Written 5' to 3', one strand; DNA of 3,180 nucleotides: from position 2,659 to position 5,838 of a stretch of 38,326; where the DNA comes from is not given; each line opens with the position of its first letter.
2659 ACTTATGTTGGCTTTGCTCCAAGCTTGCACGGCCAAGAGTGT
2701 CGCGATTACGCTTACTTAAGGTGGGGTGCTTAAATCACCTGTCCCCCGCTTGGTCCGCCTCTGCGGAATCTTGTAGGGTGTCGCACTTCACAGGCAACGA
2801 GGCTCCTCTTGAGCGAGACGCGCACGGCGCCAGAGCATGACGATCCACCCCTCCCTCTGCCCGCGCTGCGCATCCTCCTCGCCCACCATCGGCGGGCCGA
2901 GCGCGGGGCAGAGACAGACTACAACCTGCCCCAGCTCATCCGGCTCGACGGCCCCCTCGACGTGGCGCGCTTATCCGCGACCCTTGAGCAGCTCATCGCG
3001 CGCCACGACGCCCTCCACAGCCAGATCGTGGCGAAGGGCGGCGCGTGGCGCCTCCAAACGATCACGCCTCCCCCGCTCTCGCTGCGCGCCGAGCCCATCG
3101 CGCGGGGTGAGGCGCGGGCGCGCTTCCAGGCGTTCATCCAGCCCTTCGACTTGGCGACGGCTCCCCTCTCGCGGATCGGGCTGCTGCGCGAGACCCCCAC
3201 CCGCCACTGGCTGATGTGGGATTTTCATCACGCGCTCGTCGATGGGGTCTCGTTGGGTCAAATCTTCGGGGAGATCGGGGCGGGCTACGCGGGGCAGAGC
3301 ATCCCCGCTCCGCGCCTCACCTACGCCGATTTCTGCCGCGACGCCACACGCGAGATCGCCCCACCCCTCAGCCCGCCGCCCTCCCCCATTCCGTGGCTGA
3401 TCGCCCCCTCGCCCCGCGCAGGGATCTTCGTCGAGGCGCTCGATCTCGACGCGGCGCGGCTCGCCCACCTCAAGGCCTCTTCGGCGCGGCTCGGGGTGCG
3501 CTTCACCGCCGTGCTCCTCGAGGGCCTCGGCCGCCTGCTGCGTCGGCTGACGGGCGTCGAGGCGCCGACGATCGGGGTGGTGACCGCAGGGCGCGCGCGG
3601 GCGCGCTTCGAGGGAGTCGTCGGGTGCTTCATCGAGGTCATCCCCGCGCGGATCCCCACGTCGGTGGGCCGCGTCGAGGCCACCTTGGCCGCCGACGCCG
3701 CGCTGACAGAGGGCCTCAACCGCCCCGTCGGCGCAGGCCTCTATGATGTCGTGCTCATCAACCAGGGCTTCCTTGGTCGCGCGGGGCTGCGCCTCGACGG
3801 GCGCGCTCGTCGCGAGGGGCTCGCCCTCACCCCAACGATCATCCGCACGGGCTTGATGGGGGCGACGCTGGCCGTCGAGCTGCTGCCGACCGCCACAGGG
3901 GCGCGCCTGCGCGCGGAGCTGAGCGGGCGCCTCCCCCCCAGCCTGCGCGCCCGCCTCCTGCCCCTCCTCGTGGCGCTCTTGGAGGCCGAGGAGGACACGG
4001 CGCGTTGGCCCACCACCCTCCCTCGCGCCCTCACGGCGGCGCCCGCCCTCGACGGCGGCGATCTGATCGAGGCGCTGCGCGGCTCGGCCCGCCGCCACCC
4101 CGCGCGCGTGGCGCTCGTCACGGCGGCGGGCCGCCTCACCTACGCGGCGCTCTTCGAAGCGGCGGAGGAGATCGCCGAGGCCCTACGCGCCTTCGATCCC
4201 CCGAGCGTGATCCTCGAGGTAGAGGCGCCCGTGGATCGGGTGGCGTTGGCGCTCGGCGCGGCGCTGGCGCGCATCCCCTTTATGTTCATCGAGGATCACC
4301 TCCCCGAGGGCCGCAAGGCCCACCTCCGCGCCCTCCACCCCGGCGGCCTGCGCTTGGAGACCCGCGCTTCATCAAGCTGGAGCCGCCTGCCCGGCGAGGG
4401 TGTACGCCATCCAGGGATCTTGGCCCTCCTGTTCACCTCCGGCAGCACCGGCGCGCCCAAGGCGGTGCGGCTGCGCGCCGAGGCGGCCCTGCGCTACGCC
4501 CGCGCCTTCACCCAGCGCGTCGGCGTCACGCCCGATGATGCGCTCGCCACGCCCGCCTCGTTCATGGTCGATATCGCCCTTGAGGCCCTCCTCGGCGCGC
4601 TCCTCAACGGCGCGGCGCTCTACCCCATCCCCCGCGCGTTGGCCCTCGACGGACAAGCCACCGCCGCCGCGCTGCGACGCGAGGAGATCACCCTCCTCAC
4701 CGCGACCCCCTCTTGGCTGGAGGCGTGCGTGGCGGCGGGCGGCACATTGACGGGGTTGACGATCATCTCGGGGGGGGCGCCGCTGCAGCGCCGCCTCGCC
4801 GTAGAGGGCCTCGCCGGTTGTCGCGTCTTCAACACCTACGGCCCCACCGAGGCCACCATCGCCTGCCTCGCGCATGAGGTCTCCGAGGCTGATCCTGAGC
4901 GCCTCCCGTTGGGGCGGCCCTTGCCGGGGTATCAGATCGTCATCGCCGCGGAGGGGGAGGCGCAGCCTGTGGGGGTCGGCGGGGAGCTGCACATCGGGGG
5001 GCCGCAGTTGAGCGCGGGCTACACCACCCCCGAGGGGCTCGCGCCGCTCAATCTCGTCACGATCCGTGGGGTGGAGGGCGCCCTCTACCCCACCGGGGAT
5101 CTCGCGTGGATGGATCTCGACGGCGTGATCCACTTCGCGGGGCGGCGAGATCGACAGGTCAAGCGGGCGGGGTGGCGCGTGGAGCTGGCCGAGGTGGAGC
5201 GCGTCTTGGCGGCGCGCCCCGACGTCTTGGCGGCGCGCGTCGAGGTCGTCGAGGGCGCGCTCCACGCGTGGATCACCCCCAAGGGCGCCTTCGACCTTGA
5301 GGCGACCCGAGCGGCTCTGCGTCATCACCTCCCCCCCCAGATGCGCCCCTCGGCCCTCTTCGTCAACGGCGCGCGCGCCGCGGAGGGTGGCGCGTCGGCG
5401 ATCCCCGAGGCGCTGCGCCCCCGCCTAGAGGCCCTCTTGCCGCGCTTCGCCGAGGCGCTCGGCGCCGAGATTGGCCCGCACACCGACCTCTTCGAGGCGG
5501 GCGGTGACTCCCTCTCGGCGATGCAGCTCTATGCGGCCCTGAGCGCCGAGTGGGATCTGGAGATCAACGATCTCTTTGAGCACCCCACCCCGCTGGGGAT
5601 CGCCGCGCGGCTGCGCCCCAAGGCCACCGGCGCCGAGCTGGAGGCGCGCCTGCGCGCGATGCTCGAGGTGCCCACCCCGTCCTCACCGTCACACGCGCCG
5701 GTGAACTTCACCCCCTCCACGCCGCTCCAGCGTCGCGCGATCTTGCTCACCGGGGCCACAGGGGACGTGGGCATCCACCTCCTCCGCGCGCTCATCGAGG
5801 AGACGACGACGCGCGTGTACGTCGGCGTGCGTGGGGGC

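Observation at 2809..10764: Compact NRPS(C-A-PCP-R) - MMPL exporter - two-component system operon, likely making and exporting an N-acyl amino aldehyde/alcohol lipid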

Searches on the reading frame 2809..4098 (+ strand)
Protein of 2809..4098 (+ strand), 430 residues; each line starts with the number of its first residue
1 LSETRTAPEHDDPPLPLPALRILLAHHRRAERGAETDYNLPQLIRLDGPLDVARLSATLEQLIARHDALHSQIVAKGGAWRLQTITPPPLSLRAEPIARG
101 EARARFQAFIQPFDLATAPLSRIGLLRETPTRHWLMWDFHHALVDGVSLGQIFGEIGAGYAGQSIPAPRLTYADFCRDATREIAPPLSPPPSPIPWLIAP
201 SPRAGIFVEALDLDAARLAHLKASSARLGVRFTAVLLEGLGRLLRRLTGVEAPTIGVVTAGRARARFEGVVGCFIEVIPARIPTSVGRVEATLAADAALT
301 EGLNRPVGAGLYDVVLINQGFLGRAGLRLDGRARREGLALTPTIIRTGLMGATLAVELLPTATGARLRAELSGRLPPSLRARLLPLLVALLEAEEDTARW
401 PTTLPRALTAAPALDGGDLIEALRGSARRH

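Call 28: search_solved_structures(query=window:2809-4098:+, max_evalue=0.01, show_alignments=3)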
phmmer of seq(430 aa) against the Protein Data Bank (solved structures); distinct sequences matched with E-value up to 0.01: 31.
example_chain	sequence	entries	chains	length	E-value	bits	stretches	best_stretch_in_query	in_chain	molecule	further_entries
2jgp_A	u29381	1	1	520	2.3e-24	89.4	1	33-176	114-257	TYROCIDINE SYNTHETASE 3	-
6p1j_A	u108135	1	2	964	1.6e-19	73.5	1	32-284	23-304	Txo2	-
6oyf_A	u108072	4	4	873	1.6e-13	53.8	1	30-284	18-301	Txo1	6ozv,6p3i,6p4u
9lcq_A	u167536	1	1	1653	1.4e-12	50.7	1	16-285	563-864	PvdL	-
9up2_A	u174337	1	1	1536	1.6e-12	50.4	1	16-285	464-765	PvdL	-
9lcp_A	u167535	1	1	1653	1.7e-12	50.3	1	16-285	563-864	PvdL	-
9lco_A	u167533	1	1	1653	1.7e-12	50.3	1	16-285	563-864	PvdL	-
5u89_A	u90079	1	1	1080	4.3e-12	49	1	11-162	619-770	Amino acid adenylation domain protein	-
6mfw_A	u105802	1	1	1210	3.6e-11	46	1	37-177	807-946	Linear gramicidin synthase subunit A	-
6mfx_A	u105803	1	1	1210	3.8e-11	45.9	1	37-177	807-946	Linear gramicidin synthase subunit A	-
6mfy_A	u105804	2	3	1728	6.7e-11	45.1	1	37-177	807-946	Linear gramicidin synthase subunit A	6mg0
6mfz_A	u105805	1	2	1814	7.3e-11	45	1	37-177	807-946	Linear gramicidin synthase subunit A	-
9be3_A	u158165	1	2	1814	7.3e-11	45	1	37-177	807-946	Linear gramicidin synthase subunit A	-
9be4_A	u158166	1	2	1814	7.3e-11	45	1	37-177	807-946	Linear gramicidin synthase subunit A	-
9meh_A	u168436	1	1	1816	7.3e-11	45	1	37-177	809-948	Linear gramicidin synthase subunit A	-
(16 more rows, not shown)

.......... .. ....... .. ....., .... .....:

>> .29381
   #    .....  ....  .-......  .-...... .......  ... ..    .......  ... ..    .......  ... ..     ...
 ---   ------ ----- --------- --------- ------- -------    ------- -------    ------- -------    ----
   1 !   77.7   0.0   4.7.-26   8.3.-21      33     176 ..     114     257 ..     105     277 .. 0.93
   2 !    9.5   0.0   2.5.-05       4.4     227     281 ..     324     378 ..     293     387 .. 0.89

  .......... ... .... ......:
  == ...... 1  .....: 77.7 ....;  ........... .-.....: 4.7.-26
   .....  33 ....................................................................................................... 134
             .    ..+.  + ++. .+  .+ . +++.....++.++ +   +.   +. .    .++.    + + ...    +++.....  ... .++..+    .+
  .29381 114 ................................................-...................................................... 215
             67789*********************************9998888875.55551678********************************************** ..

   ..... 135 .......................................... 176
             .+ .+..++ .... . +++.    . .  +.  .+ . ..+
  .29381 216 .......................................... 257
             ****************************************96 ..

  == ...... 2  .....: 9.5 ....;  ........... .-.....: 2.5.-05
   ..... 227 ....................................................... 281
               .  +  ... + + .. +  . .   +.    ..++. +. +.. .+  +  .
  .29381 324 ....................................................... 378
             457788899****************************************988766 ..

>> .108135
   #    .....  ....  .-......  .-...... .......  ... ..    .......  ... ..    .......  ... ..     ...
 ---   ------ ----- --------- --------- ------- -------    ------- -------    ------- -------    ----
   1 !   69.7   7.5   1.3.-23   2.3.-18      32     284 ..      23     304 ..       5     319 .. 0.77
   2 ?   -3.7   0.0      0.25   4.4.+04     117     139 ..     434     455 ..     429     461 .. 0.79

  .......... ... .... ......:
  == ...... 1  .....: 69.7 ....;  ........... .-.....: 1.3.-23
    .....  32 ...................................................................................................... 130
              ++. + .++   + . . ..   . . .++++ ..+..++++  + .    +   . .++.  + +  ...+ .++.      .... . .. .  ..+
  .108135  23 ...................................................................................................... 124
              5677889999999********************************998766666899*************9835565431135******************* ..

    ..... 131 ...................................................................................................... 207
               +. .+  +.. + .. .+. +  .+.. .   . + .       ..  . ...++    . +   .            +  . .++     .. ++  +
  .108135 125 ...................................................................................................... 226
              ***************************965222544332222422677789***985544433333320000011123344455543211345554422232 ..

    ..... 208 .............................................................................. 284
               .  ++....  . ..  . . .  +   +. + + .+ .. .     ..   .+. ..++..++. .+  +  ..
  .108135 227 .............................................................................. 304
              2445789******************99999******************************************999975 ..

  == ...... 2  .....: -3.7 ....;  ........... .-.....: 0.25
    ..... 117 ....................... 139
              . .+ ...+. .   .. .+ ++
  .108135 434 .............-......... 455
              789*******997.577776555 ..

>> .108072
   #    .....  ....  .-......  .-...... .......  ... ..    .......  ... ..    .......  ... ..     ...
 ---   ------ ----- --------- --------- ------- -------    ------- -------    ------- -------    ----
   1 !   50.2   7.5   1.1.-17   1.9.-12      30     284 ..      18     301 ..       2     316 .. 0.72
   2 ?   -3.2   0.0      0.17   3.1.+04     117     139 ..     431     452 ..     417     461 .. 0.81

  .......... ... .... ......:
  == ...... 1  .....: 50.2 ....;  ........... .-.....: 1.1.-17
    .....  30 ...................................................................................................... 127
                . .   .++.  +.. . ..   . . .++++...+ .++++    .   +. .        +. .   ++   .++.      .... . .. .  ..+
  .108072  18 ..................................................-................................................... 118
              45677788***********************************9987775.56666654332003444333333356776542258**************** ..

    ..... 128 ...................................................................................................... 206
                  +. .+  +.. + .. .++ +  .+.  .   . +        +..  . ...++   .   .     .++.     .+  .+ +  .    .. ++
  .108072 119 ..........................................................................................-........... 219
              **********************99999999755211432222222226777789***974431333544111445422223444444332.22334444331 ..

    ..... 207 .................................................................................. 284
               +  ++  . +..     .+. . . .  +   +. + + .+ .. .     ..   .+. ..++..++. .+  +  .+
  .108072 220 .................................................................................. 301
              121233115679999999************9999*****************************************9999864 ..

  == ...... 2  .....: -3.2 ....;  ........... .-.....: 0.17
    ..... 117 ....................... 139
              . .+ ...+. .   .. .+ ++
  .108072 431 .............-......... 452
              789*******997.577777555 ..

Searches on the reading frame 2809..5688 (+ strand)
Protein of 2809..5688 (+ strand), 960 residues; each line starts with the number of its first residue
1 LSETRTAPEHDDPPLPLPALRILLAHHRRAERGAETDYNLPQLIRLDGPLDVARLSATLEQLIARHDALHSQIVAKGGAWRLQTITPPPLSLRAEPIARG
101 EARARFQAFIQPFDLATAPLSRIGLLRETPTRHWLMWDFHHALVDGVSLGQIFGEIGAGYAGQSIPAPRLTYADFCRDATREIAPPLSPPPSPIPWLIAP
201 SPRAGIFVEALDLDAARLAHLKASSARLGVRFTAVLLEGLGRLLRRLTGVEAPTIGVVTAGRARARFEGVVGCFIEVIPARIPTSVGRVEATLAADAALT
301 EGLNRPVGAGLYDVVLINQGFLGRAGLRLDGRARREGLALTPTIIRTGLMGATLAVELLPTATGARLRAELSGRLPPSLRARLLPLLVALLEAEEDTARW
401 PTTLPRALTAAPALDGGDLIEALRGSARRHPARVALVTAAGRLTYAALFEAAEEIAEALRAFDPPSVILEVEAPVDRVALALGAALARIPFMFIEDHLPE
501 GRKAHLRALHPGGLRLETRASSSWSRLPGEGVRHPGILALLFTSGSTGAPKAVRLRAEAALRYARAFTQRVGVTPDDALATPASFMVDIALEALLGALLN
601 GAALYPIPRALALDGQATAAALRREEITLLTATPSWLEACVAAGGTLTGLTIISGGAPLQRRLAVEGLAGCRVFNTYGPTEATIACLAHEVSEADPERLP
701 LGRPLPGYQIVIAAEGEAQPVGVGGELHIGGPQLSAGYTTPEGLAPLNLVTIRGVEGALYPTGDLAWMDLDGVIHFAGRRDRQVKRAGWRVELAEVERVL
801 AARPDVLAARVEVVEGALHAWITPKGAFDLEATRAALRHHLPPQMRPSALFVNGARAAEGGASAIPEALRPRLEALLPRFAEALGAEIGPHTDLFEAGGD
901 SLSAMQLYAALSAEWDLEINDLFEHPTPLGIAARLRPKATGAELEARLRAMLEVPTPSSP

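Call 99: predict_structure(alignment_id=A4)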
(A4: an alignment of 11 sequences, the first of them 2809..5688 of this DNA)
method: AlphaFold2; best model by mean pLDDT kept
length: 960 residues; sequences in the alignment: 11
mean_pLDDT: 62.7   pTM: 0.46
mean pLDDT of the five models: 62.7, 61.1, 60.2, 55.1, 50.8
residues with pLDDT >= 90: 39; 70-90: 393; 50-70: 252; < 50: 276
segments of 3 or more residues with pLDDT < 50: 1-37, 178-214, 246-251, 256-280, 295-416, 545-548, 741-756, 854-864, 953-960
pLDDT, mean of each block of 10 residues (from residue 1): 30 43 42 47 70 82 71 58 63 71 69 66 81 77 55 70 64 50 34 28 28 48 59 59 50 47 34 38 53 47 30 37 28 27 31 34 38 32 36 33 37 58 89 86 91 91 87 79 88 76 75 81 79 75 55 74 79 89 60 83 85 82 89 82 81 81 79 78 64 66 65 53 64 53 39 47 70 72 57 73 82 75 82 82 77 45 55 86 76 68 74 81 80 77 60 41
secondary structure, 60 per line:
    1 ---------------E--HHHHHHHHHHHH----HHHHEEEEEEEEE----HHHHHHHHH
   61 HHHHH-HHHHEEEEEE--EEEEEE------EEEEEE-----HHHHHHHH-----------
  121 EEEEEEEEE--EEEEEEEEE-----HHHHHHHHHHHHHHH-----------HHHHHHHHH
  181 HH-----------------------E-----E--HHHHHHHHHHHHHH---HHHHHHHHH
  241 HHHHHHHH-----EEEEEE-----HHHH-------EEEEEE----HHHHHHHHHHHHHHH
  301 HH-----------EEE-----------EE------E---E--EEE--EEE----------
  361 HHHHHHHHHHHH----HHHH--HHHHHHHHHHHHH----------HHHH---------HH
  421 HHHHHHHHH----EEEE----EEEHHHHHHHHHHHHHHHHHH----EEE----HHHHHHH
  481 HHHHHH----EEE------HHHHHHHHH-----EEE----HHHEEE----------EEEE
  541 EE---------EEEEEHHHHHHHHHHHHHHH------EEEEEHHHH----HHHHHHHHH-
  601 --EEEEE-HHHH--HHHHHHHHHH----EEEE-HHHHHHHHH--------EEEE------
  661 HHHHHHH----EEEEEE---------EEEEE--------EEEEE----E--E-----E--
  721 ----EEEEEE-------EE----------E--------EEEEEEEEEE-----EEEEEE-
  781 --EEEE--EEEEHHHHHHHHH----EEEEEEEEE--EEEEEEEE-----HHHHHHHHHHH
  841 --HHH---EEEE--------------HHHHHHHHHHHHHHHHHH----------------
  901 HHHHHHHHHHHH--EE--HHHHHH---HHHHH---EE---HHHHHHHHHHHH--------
elements in order (helices of 4 or more, strands of 3 or more residues): H19-30 H35-38 E39-47 H52-65 H67-70 E71-76 E79-84 E91-96 H102-109 E121-129 E132-140 H146-160 H172-182 H215-228 H232-248 E254-259 H265-268 E276-281 H286-302 E314-316 E343-345 E348-350 H361-372 H377-380 H383-395 H406-409 H419-429 E434-437 E442-444 H445-462 E467-469 H474-486 E491-493 H500-508 E514-516 E524-526 E537-542 E552-556 H557-571 E578-582 H583-586 H591-599 E603-607 H609-612 H615-624 E629-632 H634-642 E651-654 H661-667 E672-677 E687-691 E700-704 E725-730 E759-768 E774-779 E783-786 E789-792 H793-801 E806-814 E817-824 H830-840 E849-852 H867-884 H901-912 H919-924 H928-932 H941-952

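Call 101: fold_search(model_id=the predicted structure, library=pdb)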
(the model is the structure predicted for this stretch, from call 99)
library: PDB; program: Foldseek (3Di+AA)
matches with E <= 10: 1497; with E <= 0.001: 762
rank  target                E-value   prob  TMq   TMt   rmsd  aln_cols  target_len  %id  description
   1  9meh                  6.9e-52  1.00  0.57  0.33  14.0      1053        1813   23  Crystal structure of the dimodular LgrA after protein ligation (released 2025-03-05)
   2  6p1j_A                1.3e-51  1.00  0.53  0.54  12.3       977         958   26  The structure of condensation and adenylation domains of teixobactin-producing nonribosomal peptide synthetase Txo2 se (released 2019-05-29)
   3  6p1j_B                2.3e-51  1.00  0.53  0.53  12.4       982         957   25  The structure of condensation and adenylation domains of teixobactin-producing nonribosomal peptide synthetase Txo2 se (released 2019-05-29)
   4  6mfz_A                2.7e-49  1.00  0.55  0.33  13.4      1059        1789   23  Crystal structure of dimodular LgrA in a condensation state (released 2019-11-20)
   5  9be3_A                5.9e-49  1.00  0.57  0.34  12.0      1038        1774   23  The pre-condensation state of the dimodular NRPS protein LgrA (released 2024-11-20)
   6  9up2_A                3.1e-48  1.00  0.59  0.39  12.3      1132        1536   23  PvdL-E2-C3-A3-PCP3 in complex with MLP (NRPS cross-module) (released 2026-04-01)
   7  9be3_B                4.1e-48  1.00  0.54  0.32  12.4      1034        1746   23  The pre-condensation state of the dimodular NRPS protein LgrA (released 2024-11-20)
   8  9be4_A                1.1e-47  1.00  0.55  0.33  12.2      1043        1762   23  The post-condensation state of the dimodular NRPS protein LgrA (released 2024-11-20)
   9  6mg0_B                9.2e-47  1.00  0.57  0.35  11.9       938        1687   22  Crystal structure of a 5-domain construct of LgrA in the thiolation state (released 2019-11-20)
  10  9be4_B                2.9e-46  1.00  0.54  0.32  12.5      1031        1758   23  The post-condensation state of the dimodular NRPS protein LgrA (released 2024-11-20)
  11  6mg0_A                3.1e-46  1.00  0.57  0.35  11.8       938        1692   22  Crystal structure of a 5-domain construct of LgrA in the thiolation state (released 2019-11-20)
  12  4zxh                  6.4e-46  1.00  0.52  0.41  12.8      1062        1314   20  Crystal Structure of holo-AB3403 a four domain nonribosomal peptide synthetase from Acinetobacter Baumanii (released 2015-12-30)
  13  2vsq                  1.2e-45  1.00  0.54  0.43  11.6      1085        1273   20  Structure of surfactin A synthetase C (SrfA-C), a nonribosomal peptide synthetase termination module (released 2008-07-08)
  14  9bfd_B                7.3e-45  1.00  0.49  0.46  13.8      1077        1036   21  Tyrocidine synthetase modules 1 and 2 crosslinked in the condensation state, complex A (released 2024-10-09)
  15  5t3d                  2.2e-44  1.00  0.54  0.51  12.6      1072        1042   22  Crystal structure of holo-EntF a nonribosomal peptide synthetase in the thioester-forming conformation (released 2016-09-21)
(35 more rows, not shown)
